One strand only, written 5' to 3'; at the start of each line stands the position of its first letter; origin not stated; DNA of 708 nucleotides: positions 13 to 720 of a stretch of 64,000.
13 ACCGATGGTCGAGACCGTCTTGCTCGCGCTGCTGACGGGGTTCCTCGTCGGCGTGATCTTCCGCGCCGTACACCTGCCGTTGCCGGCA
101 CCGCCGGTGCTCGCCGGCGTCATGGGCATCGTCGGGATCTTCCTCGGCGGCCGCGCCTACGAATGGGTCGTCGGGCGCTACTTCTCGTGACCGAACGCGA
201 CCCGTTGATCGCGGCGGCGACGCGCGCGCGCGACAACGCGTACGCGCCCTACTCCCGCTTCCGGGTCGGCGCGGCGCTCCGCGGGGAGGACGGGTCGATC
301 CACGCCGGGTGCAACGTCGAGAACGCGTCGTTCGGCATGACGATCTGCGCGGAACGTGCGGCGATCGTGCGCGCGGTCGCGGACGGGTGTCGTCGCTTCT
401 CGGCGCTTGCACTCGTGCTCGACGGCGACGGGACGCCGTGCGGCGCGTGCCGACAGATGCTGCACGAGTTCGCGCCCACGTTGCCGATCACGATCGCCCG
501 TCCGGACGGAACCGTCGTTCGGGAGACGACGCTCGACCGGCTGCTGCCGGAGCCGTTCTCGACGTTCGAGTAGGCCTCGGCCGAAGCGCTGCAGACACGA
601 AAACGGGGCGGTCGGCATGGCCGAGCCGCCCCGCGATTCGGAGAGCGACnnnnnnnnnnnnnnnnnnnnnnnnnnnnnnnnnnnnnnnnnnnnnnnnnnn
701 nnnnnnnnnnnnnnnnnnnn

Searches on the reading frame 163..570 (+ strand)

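Call 7: search_protein_families(library=pfam, proteins=[window:163-570:+], max_evalue=0.01)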
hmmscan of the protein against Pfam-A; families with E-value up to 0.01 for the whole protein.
window:163-570:+ (136 aa): 3 families
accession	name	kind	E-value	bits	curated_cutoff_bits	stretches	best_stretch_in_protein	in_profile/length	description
PF00383.29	dCMP_cyt_deam_1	-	1.4e-15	57.5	25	1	15-104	7-94/102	Cytidine and deoxycytidylate deaminase zinc-binding region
PF08211.18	dCMP_cyt_deam_2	-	1.4e-10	41.9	25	1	11-75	40-104/130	Cytidine and deoxycytidylate deaminase zinc-binding region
PF18286.6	T3SS_ExsE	-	0.00046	20.5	27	0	69-94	17-42/46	Type III secretion system ExsE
